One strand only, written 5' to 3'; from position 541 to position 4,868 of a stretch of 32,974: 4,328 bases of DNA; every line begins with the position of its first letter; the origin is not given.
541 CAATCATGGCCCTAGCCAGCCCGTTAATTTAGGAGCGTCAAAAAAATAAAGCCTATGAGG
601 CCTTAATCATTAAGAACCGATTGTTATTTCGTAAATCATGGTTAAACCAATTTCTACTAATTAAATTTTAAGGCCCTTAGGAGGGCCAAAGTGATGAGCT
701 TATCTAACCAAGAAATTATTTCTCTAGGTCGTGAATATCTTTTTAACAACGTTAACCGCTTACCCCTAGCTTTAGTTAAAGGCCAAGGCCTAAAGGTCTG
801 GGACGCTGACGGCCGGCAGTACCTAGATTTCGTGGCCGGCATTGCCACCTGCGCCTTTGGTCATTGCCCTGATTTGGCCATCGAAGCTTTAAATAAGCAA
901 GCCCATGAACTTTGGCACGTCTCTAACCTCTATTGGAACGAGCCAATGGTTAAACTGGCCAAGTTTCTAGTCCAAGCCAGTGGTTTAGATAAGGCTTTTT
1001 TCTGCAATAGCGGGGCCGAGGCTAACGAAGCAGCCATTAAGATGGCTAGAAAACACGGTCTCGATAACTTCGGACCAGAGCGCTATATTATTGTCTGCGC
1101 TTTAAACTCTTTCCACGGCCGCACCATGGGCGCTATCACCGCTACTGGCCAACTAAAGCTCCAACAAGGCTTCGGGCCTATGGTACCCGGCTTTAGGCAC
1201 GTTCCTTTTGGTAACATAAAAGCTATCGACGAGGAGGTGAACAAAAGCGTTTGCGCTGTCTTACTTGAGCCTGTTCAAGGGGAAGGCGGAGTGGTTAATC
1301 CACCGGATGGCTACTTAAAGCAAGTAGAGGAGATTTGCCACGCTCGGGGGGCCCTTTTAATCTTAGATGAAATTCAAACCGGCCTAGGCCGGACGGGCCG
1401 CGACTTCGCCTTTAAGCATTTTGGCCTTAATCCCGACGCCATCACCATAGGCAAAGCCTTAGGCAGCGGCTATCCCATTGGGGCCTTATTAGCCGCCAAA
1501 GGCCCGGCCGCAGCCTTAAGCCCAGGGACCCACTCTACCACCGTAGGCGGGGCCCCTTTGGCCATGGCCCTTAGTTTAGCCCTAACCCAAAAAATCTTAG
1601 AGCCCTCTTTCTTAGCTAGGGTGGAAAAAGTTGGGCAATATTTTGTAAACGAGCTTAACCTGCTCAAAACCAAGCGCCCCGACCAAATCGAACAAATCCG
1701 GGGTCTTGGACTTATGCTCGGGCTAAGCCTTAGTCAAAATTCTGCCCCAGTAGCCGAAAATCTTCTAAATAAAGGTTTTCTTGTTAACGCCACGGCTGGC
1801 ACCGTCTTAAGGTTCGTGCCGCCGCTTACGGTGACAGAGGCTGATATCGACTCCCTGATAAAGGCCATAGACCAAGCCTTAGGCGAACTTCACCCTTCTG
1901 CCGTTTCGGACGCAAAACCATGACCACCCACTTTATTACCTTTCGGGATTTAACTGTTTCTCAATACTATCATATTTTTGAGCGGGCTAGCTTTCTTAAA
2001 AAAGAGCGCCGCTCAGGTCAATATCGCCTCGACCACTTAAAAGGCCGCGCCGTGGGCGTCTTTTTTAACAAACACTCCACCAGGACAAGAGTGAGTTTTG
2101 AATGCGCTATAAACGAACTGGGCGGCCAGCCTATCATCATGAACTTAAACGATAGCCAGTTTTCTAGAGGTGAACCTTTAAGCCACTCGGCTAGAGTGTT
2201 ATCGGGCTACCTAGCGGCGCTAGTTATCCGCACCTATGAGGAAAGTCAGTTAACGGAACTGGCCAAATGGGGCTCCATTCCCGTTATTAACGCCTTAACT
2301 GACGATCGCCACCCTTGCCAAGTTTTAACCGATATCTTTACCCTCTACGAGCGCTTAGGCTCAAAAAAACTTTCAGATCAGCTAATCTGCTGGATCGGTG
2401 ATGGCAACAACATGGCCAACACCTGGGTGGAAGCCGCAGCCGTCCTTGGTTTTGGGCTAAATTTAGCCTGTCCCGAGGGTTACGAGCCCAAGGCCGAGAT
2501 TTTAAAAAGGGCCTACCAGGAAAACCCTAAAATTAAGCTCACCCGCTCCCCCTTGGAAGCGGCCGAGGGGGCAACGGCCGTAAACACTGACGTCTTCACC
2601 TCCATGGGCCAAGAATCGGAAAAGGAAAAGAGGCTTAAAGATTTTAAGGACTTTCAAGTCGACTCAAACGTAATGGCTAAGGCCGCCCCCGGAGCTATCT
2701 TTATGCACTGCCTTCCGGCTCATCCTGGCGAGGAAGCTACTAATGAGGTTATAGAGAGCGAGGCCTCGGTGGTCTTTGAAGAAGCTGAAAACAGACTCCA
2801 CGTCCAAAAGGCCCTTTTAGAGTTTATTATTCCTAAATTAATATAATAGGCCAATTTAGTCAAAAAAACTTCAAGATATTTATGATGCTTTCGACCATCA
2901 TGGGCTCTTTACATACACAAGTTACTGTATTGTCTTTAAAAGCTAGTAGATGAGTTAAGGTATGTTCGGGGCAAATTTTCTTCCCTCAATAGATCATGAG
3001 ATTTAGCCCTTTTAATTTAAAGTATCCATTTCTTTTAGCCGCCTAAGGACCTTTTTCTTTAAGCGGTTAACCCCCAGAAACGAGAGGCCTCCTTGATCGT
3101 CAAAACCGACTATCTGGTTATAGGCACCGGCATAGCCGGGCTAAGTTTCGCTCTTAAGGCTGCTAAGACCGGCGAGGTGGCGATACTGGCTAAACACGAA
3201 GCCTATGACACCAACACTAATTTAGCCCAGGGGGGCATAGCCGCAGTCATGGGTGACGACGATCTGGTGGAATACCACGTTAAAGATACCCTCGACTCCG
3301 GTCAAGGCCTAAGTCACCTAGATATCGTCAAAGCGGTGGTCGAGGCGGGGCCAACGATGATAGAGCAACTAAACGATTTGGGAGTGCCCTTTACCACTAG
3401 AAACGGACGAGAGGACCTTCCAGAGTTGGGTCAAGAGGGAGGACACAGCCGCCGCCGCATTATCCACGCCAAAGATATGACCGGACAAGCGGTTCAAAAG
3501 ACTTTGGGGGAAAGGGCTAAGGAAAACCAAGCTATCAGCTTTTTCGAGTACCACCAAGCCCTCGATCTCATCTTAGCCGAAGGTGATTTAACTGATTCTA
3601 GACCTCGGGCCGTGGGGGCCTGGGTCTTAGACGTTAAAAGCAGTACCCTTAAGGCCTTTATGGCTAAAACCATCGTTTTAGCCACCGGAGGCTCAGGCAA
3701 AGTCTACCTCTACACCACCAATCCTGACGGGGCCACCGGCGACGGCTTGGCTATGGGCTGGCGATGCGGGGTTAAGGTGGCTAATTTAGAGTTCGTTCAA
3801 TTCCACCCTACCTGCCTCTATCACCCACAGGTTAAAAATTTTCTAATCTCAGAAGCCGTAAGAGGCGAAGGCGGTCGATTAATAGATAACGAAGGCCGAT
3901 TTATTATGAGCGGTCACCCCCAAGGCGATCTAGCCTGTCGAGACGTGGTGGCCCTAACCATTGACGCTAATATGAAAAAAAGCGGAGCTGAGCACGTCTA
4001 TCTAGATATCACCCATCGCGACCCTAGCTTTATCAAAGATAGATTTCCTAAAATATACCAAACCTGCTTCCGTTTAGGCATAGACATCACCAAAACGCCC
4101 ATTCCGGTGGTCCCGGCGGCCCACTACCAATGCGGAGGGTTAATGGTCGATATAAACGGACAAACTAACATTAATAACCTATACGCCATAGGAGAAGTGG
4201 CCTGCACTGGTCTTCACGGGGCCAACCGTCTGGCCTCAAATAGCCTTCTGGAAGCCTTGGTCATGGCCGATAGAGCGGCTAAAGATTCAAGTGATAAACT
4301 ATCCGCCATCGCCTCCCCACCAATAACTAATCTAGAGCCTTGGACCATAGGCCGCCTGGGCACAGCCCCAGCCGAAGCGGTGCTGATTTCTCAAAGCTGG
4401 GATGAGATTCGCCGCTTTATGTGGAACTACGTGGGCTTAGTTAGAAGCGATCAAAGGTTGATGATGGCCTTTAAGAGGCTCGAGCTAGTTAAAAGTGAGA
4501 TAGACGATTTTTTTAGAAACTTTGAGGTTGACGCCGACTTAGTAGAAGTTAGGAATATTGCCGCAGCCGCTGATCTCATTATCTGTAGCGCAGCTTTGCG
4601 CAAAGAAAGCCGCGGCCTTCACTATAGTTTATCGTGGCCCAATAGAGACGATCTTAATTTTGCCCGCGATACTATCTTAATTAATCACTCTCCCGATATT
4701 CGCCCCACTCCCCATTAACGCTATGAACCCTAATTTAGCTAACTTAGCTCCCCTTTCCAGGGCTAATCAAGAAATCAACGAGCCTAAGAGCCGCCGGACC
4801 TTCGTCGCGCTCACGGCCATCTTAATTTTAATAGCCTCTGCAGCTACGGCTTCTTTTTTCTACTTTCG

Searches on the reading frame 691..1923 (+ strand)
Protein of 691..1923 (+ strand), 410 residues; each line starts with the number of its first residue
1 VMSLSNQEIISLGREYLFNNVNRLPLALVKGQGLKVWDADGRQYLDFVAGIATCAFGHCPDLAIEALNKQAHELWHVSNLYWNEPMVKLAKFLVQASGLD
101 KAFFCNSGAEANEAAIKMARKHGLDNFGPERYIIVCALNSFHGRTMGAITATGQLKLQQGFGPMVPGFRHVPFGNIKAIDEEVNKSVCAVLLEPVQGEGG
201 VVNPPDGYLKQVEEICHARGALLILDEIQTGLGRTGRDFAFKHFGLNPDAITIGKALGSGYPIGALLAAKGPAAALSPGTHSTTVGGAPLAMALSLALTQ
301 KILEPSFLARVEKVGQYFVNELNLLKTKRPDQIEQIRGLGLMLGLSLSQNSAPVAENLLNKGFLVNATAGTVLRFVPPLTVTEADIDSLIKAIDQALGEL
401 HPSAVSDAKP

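Call 31: find_encoding_contigs(protein=window:691-1923:+, flank=10000, max_places=10)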
Protein window:691-1923:+ (410 aa): no gene with exactly this product is on record in the collection.

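Call 67: search_protein_families(library=pfam, max_evalue=0.001, proteins=[window:691-1923:+])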
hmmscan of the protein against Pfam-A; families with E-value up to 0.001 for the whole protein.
window:691-1923:+ (410 aa): 1 family
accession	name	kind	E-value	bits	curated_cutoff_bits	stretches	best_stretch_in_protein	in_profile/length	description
PF00202.27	Aminotran_3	-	1.4e-109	366.9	30.5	1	20-397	5-403/403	Aminotransferase class-III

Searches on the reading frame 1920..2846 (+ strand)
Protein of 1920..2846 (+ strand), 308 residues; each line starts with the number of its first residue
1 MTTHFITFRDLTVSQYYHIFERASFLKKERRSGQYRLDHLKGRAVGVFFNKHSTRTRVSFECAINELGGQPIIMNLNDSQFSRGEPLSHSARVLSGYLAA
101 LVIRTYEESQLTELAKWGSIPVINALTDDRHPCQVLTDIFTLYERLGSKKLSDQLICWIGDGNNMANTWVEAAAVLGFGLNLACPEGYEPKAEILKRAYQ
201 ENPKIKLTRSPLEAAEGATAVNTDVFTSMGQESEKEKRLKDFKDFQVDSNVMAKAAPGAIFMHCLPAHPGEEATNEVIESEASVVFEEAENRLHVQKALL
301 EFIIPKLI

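Call 67: search_protein_families(library=pfam, max_evalue=0.001, proteins=[window:1920-2846:+])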
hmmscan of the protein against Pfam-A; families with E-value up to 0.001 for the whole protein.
window:1920-2846:+ (308 aa): 2 families
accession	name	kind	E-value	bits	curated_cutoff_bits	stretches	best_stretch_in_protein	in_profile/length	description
PF00185.30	OTCace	-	9.7e-53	178.9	29.4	1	155-302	4-156/157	Aspartate/ornithine carbamoyltransferase, Asp/Orn binding domain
PF02729.26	OTCace_N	-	2.8e-42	144.7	29.9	1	4-144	2-148/148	Aspartate/ornithine carbamoyltransferase, carbamoyl-P binding domain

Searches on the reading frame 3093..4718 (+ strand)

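Call 67: search_protein_families(library=pfam, max_evalue=0.001, proteins=[window:3093-4718:+])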
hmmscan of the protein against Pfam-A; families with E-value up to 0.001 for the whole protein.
window:3093-4718:+ (541 aa): 5 families
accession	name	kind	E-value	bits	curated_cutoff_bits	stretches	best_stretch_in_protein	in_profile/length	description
PF00890.30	FAD_binding_2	-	1.9e-91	307.8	20.4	1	6-385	1-414/414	FAD binding domain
PF02910.25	Succ_DH_flav_C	-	1.3e-12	48.3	20.8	1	437-531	2-102/130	Fumarate reductase flavoprotein C-term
PF07992.20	Pyr_redox_2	-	3e-08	33.9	26.1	0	6-203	2-112/291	Pyridine nucleotide-disulphide oxidoreductase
PF01266.30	DAO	-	4.9e-05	23.5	27.9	1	6-76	1-58/353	FAD dependent oxidoreductase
PF03486.20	HI0933_like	-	0.00056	19.9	50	0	181-369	145-219/244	HI0933-like protein Rossmann domain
